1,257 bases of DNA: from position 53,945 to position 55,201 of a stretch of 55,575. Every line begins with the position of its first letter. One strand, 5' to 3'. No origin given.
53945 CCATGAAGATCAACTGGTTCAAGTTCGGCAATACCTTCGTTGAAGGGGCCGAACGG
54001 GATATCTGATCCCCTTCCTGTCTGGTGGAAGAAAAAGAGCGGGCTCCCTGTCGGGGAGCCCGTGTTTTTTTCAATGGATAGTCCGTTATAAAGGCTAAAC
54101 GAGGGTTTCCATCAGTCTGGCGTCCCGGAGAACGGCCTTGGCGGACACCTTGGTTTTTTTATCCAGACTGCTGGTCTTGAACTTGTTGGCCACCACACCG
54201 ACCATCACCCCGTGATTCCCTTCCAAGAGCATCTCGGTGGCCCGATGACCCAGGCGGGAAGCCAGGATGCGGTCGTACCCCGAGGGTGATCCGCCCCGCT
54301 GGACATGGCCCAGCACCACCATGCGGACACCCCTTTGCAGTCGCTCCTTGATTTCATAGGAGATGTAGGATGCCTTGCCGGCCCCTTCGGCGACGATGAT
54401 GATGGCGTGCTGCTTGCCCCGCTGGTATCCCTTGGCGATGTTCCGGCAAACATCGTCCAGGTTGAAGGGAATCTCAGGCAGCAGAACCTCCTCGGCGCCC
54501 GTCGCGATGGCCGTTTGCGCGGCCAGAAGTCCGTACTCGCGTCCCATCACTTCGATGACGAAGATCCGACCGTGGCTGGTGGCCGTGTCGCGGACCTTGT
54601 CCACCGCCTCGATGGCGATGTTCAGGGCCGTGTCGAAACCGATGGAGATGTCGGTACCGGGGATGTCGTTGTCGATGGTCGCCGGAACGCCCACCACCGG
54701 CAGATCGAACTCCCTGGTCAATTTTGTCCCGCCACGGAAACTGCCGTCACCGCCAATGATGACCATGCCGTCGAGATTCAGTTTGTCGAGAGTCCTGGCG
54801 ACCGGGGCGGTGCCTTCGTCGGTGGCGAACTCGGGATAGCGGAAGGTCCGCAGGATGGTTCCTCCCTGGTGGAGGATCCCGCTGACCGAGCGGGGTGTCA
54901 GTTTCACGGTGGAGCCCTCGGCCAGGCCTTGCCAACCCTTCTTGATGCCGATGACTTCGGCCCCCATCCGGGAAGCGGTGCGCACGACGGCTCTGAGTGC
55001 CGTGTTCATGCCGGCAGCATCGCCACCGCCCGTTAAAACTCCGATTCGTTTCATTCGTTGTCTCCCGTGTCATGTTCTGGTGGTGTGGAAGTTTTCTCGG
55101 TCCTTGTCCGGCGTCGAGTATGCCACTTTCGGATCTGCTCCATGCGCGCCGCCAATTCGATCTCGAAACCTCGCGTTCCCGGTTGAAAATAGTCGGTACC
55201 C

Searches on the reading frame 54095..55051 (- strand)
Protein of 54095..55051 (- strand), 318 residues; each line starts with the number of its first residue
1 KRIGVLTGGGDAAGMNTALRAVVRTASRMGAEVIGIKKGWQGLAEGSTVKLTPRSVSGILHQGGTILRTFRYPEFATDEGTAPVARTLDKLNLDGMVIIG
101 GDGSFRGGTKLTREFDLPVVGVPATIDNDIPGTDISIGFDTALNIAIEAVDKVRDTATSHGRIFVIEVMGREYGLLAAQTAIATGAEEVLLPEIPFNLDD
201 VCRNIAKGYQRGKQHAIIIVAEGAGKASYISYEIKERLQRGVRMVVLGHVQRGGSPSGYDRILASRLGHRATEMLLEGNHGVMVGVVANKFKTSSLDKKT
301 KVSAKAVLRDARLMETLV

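Call 23: search_protein_families(library=pfam, proteins=[window:54095-55051:-], max_evalue=0.00001)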
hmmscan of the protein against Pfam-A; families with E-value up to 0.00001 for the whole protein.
window:54095-55051:- (318 aa): 1 family
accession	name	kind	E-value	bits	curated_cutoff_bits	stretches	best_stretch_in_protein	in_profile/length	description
PF00365.25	PFK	-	8.6e-108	360.3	30.9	1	2-275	1-277/277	Phosphofructokinase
